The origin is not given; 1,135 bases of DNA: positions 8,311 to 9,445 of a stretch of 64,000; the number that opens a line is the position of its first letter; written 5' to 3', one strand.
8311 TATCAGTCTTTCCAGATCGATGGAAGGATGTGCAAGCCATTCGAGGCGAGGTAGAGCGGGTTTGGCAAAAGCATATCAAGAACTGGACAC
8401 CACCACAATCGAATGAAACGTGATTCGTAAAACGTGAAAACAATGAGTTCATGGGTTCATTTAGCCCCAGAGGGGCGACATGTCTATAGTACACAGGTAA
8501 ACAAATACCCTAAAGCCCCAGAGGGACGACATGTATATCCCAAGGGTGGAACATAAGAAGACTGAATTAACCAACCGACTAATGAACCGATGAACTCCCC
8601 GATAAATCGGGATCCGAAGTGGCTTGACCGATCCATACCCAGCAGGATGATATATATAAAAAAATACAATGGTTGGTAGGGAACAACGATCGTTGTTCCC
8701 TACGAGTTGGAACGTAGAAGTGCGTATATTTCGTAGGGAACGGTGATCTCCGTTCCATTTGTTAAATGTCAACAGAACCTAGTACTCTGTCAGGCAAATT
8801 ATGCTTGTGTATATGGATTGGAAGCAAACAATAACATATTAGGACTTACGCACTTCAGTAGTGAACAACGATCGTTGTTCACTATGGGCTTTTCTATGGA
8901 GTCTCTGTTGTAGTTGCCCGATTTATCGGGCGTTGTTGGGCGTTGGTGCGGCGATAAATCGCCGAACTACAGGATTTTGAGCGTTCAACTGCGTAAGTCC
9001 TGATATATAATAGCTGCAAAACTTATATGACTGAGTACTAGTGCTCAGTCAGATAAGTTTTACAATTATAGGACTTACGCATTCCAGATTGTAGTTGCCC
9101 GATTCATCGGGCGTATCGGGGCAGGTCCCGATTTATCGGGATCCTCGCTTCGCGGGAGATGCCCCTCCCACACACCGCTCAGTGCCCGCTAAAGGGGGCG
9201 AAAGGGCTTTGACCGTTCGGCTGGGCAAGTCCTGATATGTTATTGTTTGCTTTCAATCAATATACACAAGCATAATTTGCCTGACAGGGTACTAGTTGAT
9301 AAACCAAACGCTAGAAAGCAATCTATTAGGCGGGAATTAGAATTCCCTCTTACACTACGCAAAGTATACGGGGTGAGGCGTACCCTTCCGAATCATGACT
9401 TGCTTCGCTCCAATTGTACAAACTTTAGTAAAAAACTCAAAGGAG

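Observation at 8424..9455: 1-kb gene-free repeat nest containing an inverted copy of the 280-bp element found at 1575-1925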

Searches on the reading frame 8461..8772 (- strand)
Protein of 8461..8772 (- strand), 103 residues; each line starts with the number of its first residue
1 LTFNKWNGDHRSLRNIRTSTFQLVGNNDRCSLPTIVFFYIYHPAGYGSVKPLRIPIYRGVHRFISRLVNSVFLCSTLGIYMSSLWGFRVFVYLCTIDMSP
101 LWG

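Call 47: search_protein_families(library=pfam, proteins=[window:8461-8772:-], max_evalue=0.1)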
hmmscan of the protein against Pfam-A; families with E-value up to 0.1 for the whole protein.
window:8461-8772:- (103 aa): 0 families
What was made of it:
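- On IS630-derived MITE: The ORFs in the region have no Pfam match (call 47).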

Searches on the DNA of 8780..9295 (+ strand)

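Call 61: search_dna_similar(query=window:8780-9295:+, collection=plasmids, mode=distant, max_rows=10)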
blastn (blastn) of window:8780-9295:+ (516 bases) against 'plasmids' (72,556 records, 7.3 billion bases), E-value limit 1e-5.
No match.
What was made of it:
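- On Named bacterial MITE families (RUP, Correia, Nezha): No plasmid record matches 8780-9295 (call 61).
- Tried and rejected: Plasmid collection: no match to 8780-9295 (call 61).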
